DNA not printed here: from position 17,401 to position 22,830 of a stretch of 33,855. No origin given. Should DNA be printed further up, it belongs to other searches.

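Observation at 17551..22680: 1709-aa single-chain fusion of a pseudo-peptidase/coiled-coil ectodomain to an FtsX permease: a possible cis-fused analogue of FtsEX-EnvC/PcsB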

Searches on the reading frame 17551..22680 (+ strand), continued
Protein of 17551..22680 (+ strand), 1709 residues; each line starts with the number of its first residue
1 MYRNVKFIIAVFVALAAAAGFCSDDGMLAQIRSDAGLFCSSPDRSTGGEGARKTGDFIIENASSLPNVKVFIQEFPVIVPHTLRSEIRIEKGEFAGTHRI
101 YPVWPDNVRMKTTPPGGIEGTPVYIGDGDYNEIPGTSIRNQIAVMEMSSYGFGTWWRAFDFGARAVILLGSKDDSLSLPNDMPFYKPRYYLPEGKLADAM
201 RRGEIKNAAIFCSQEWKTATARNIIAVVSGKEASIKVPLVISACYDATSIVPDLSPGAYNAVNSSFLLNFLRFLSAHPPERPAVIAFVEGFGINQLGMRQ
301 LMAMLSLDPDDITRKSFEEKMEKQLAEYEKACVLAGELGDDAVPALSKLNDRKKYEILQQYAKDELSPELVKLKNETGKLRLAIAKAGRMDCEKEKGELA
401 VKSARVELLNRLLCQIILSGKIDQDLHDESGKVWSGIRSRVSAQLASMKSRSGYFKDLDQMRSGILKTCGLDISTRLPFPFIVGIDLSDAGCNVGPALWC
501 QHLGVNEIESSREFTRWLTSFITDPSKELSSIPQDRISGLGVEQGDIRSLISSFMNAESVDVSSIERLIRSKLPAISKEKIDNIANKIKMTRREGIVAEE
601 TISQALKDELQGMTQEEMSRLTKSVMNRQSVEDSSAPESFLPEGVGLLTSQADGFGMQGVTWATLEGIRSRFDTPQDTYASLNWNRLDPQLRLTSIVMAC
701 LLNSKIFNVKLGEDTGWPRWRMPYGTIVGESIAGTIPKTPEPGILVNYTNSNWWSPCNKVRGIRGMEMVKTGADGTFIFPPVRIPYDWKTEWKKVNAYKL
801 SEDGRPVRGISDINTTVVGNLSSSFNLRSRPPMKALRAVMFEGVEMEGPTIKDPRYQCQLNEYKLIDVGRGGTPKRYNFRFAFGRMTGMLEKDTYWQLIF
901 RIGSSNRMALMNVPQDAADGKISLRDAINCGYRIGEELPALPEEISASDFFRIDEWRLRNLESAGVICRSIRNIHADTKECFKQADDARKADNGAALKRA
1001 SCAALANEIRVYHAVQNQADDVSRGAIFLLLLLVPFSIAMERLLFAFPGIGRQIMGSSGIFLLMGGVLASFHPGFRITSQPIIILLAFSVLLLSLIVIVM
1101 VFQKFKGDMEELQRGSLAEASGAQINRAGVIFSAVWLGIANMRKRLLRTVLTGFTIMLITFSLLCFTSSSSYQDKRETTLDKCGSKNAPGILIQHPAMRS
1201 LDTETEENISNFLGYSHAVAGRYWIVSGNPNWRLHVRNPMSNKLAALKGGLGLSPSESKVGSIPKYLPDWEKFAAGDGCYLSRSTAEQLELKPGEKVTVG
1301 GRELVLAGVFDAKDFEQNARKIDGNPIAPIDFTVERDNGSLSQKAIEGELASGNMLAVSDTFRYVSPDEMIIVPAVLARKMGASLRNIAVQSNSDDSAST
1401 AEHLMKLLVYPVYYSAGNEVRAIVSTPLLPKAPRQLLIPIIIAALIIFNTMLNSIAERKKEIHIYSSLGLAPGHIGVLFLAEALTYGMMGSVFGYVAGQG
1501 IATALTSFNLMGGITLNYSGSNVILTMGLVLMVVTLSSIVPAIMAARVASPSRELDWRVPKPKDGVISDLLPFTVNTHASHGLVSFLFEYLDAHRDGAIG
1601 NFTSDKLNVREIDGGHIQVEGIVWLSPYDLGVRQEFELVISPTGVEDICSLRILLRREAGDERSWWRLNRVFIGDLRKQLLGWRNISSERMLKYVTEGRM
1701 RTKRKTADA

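Call 67: search_protein_families(library=pfam, proteins=[L010:5344-6465:+, L030:7597-9810:-, L033:1094-1474:-, L073:5250-6071:+, L071:15737-16732:+, L030:4860-6080:-, L079:19497-20906:+, L012:6514-7596:+, L045:6359-9796:+, L044:19901-21118:-], max_evalue=0.001)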
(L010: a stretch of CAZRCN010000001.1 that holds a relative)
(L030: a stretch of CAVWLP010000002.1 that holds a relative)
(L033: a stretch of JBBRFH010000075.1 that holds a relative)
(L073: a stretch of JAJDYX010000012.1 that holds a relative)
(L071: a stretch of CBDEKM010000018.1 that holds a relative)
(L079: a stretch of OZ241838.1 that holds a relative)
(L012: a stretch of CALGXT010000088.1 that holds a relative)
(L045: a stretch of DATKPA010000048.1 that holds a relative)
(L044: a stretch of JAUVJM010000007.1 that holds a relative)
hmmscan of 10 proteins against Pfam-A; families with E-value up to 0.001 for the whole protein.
L010:5344-6465:+ (374 aa): 4 families
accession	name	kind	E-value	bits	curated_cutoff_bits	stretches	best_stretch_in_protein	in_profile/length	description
PF08240.17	ADH_N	-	2.6e-29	101.9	23.5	1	58-167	1-103/104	Alcohol dehydrogenase GroES-like domain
PF00107.32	ADH_zinc_N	-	2.5e-24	86.1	31.8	1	207-334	2-128/129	Zinc-binding dehydrogenase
PF13602.12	ADH_zinc_N_2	-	1.3e-07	33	27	1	254-365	13-128/134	Zinc-binding dehydrogenase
PF16912.11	Glu_dehyd_C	-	1.7e-05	24.8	34.9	1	178-372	7-209/211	Glucose dehydrogenase C-terminus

L030:7597-9810:- (738 aa): 5 families
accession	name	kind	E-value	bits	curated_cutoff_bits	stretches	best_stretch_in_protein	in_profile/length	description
PF02836.23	Glyco_hydro_2_C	-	8.1e-26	91.3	21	1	361-646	6-292/302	Glycosyl hydrolases family 2, TIM barrel domain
PF02837.24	Glyco_hydro_2_N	-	1.2e-14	55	28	1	124-232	54-167/169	Glycosyl hydrolases family 2, sugar binding domain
PF00703.27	Glyco_hydro_2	-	3.1e-13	50.9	23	1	253-353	6-109/109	Glycosyl hydrolases family 2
PF16355.11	DUF4982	-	3.2e-11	43.4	23.9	1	674-727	5-59/61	Domain of unknown function (DUF4982)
PF22666.2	Glyco_hydro_2_N2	-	1.1e-10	42.3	27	1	136-208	49-122/167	Glycosyl hydrolase 2 galactose-binding domain-like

L033:1094-1474:- (127 aa): 1 family
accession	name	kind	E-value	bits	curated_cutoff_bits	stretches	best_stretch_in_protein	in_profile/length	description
PF07238.19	PilZ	-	4.4e-07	30.6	22.5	1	35-124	1-86/102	PilZ domain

L073:5250-6071:+ (274 aa): 1 family
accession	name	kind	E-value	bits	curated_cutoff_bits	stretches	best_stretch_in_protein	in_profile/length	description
PF03781.23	FGE-sulfatase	-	3.9e-60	204.1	23.3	1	45-271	2-254/255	Sulfatase-modifying factor enzyme 1-like domain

L071:15737-16732:+ (332 aa): 2 families
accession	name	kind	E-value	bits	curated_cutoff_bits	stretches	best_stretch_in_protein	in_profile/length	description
PF02729.26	OTCace_N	-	2.5e-45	154.6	29.9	1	26-169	1-147/148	Aspartate/ornithine carbamoyltransferase, carbamoyl-P binding domain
PF00185.30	OTCace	-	3.8e-30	105.4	29.4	1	176-323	1-157/157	Aspartate/ornithine carbamoyltransferase, Asp/Orn binding domain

L030:4860-6080:- (407 aa): 0 families

L079:19497-20906:+ (470 aa): 1 family
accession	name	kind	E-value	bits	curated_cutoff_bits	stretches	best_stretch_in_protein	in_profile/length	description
PF00266.25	Aminotran_5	-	4.5e-27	95.4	21.5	1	107-405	36-338/371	Aminotransferase class-V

L012:6514-7596:+ (361 aa): 0 families

L045:6359-9796:+ (1146 aa): 0 families

L044:19901-21118:- (406 aa): 4 families
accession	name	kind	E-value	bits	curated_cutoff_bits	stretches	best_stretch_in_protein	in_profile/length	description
PF00990.26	GGDEF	-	3.7e-47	160.5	23.8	1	241-399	2-161/161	Diguanylate cyclase, GGDEF domain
PF13185.12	GAF_2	-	1.3e-14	55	28.6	1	94-228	2-136/136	GAF domain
PF01590.32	GAF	-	5.7e-11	43.5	22.4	1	95-224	1-130/133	GAF domain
PF13492.12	GAF_3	-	6.3e-08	33.5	27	1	97-229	3-129/129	GAF domain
